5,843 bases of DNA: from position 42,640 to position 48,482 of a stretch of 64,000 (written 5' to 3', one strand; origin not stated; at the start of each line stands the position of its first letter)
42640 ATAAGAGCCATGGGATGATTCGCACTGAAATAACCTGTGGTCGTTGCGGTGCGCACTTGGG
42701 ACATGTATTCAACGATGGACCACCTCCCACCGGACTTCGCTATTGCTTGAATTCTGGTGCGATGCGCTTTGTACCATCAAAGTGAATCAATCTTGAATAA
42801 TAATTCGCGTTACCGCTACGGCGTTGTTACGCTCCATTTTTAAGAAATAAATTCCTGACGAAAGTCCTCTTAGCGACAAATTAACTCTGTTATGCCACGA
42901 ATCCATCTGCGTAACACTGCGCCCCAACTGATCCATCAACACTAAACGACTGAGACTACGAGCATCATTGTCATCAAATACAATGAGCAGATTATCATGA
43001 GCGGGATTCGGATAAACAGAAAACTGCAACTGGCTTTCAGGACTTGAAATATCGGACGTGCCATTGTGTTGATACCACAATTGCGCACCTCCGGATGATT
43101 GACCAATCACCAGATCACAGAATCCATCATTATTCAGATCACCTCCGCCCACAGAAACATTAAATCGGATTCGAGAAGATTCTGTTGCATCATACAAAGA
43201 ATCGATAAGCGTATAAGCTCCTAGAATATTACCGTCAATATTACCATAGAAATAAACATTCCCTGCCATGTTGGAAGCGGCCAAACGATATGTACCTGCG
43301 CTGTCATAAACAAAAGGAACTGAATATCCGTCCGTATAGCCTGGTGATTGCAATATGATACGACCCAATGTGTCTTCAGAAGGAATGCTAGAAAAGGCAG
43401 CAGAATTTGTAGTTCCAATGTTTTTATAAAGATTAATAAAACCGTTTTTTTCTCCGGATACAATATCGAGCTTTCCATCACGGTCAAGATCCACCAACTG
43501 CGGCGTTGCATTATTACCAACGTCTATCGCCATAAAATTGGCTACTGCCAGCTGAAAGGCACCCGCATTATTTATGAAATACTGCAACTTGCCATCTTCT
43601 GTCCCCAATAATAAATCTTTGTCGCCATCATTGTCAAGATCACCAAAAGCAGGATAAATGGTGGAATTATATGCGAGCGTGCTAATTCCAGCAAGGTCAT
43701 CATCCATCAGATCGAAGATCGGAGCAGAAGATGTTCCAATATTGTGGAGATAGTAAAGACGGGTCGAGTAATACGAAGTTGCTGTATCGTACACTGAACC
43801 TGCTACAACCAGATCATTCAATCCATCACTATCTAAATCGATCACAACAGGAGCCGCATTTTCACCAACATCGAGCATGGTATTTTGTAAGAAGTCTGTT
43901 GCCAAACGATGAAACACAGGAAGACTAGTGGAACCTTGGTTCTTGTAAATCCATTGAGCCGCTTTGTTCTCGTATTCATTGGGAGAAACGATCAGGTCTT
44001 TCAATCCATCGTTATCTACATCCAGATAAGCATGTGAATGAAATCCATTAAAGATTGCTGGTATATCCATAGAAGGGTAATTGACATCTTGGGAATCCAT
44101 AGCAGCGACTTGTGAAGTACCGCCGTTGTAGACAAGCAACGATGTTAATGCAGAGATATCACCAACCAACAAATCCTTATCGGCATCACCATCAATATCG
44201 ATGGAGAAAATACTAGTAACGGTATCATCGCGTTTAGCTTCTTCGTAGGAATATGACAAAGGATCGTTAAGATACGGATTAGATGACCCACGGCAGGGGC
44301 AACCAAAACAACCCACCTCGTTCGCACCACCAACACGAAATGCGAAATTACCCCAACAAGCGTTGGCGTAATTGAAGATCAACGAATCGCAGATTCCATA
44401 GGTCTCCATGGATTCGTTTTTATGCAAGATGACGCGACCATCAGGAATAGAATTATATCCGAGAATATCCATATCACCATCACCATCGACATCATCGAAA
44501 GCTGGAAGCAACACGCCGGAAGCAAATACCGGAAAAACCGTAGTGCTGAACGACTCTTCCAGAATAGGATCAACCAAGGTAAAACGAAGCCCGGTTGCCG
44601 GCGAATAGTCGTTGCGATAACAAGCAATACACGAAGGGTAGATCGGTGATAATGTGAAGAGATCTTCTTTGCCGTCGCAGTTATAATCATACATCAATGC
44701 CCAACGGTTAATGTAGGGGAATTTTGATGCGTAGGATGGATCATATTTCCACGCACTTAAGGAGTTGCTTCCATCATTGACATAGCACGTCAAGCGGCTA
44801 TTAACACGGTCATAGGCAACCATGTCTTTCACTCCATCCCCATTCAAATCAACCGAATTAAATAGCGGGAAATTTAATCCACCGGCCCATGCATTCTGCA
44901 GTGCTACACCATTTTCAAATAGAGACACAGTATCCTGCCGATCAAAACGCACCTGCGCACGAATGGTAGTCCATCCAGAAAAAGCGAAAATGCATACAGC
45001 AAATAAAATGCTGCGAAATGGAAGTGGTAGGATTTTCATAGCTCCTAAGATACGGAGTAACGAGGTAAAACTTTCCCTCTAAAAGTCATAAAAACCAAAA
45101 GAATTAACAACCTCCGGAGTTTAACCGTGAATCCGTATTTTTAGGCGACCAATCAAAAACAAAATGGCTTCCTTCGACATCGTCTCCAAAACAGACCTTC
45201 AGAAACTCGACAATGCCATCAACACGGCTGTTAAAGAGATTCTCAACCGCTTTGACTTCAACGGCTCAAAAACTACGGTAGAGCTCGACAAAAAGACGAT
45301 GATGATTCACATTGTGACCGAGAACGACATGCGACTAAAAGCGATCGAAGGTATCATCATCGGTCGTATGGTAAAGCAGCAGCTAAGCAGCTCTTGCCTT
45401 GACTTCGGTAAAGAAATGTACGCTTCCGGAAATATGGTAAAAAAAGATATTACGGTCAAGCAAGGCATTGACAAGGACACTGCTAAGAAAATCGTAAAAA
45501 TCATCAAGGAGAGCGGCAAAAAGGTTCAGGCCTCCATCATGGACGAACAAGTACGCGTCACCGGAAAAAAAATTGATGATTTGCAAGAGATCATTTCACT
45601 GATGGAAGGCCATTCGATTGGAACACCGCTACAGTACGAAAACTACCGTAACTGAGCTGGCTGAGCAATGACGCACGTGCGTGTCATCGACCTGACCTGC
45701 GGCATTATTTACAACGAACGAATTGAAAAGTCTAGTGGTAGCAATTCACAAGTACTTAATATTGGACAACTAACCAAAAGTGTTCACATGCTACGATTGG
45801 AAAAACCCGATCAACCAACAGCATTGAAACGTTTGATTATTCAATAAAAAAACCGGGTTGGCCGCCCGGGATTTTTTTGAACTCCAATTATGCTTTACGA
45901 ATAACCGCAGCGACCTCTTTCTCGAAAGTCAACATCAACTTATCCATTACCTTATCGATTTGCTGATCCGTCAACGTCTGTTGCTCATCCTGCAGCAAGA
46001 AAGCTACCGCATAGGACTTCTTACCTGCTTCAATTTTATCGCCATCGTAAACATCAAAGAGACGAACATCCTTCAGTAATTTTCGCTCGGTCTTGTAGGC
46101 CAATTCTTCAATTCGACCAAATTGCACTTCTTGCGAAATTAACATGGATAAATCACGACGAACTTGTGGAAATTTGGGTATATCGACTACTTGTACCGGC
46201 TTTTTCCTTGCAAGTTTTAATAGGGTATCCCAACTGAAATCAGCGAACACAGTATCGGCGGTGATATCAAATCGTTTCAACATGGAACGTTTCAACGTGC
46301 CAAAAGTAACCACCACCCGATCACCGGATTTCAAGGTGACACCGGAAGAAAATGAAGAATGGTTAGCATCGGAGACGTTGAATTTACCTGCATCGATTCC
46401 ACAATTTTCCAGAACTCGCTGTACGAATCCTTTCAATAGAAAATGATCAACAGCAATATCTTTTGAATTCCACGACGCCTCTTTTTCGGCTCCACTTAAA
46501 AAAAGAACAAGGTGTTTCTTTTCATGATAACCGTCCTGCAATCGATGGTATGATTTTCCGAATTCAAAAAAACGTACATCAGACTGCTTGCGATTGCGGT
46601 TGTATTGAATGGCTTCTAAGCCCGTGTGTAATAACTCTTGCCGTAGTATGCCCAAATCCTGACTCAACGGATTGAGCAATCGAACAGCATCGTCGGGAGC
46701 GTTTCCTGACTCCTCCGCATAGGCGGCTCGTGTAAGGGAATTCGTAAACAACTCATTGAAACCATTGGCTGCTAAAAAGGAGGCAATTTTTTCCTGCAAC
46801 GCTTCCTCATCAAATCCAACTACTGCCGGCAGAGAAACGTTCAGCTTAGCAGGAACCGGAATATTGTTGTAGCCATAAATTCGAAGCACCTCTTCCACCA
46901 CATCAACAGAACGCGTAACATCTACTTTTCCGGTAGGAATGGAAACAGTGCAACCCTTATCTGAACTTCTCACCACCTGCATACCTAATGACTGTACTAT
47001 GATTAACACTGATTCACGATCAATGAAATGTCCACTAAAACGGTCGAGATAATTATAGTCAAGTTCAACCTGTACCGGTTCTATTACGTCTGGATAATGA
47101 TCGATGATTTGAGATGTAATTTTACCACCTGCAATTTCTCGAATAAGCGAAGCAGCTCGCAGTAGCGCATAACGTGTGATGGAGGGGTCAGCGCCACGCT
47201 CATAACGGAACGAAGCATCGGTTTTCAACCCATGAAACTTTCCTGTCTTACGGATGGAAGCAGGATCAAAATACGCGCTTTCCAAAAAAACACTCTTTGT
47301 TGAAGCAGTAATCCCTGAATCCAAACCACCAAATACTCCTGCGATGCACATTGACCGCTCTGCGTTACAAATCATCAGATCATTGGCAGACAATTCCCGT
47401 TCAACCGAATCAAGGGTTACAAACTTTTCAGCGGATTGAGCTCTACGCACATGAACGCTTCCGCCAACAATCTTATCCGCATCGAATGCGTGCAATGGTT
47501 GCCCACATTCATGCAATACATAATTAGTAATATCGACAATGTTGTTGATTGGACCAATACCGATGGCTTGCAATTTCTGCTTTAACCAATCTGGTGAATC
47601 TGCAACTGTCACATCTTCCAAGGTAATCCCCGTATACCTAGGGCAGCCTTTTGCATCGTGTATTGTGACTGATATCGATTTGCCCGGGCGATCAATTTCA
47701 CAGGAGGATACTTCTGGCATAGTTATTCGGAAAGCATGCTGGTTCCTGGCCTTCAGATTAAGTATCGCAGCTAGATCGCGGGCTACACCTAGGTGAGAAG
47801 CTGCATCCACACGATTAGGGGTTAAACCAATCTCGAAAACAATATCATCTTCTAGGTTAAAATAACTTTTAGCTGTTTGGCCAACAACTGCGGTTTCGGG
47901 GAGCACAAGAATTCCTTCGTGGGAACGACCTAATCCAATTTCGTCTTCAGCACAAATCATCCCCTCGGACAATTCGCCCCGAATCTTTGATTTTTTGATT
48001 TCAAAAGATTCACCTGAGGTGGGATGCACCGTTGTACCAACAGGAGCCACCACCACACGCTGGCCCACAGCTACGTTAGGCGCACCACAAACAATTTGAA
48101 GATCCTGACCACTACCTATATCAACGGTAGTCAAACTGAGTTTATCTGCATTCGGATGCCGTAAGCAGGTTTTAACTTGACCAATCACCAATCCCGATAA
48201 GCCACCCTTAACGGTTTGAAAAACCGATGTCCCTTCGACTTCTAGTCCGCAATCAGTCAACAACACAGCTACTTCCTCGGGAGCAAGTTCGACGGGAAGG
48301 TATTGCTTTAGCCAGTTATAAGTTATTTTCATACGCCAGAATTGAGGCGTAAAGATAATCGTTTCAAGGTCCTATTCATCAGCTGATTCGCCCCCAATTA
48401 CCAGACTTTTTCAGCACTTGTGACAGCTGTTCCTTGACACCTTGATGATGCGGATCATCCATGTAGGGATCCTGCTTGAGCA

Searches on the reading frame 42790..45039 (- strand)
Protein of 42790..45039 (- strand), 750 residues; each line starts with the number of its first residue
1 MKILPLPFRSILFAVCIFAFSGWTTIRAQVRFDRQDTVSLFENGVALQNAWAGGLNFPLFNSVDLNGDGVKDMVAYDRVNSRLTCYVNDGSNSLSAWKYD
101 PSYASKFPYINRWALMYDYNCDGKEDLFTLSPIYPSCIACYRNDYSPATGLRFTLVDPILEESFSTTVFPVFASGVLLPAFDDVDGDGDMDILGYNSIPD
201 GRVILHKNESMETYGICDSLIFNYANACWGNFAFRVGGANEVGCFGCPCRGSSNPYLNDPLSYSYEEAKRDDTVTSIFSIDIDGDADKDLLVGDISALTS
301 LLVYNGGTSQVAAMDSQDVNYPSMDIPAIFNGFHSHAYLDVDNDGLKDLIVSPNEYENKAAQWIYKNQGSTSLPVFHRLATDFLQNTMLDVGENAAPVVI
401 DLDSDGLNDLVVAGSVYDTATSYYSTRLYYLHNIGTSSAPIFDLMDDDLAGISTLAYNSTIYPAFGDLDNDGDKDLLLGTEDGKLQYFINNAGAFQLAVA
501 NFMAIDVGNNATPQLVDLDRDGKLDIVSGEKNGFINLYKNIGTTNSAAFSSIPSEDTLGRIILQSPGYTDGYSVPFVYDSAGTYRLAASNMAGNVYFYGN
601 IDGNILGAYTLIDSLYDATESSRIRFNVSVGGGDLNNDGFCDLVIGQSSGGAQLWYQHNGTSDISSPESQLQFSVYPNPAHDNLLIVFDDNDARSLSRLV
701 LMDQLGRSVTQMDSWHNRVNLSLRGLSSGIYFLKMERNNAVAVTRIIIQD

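Call 72: search_protein_families(library=pfam, proteins=[window:42790-45039:-], max_evalue=0.00001)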
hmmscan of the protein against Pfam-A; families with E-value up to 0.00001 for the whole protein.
window:42790-45039:- (750 aa): 4 families
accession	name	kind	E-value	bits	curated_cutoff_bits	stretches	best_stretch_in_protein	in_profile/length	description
PF13517.12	FG-GAP_3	-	2.5e-29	102.1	26.9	3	467-527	1-60/61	FG-GAP-like repeat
PF01839.29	FG-GAP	-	8.2e-16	57.9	22.1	0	626-651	1-26/37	FG-GAP repeat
PF18962.6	Por_Secre_tail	-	7e-12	45.9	27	1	675-748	1-75/75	Secretion system C-terminal sorting domain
PF14783.12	BBS2_Mid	-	1.6e-07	31.8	27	0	465-498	4-37/108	Ciliary BBSome complex subunit 2, middle region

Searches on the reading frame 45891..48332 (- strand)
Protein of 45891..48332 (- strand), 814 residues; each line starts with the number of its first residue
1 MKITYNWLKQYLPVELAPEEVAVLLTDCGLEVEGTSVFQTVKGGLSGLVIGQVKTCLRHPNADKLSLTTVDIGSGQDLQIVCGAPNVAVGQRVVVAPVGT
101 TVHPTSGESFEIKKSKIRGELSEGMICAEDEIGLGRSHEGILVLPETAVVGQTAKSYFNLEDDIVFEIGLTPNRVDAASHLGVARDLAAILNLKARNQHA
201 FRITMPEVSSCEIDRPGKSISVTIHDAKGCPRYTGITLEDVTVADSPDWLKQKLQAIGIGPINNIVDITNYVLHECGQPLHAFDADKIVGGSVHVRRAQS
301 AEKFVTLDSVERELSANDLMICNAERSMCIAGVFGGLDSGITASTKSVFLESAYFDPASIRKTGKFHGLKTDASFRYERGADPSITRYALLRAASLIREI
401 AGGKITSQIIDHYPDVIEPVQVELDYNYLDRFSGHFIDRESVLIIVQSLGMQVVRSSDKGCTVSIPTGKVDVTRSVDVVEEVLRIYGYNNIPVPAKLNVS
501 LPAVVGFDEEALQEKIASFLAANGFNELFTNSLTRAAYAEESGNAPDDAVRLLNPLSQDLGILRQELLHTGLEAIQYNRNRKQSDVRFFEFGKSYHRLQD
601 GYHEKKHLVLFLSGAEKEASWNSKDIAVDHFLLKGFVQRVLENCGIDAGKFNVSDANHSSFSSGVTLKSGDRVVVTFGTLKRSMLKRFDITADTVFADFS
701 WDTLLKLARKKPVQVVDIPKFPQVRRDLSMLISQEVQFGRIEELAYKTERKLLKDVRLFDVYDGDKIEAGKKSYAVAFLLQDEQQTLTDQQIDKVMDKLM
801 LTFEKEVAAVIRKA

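Call 72: search_protein_families(library=pfam, proteins=[window:45891-48332:-], max_evalue=0.00001)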
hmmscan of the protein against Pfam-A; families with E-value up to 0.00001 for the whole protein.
window:45891-48332:- (814 aa): 5 families
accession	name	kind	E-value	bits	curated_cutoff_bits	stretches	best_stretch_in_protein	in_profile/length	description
PF03483.22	B3_4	-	9.1e-68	227.7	29.3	1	230-402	2-174/174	B3/4 domain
PF17759.6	tRNA_synthFbeta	-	5.5e-42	144.1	22.4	1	509-700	18-213/214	Phenylalanyl tRNA synthetase beta chain CLM domain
PF03147.19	FDX-ACB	-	2.1e-27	95.8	31.1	1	719-812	1-94/94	Ferredoxin-fold anticodon binding domain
PF01588.26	tRNA_bind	-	4e-20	72.1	27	1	48-152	1-95/96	Putative tRNA binding domain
PF03484.21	B5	-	6.5e-18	65.1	28.6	1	422-488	1-67/67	tRNA synthetase B5 domain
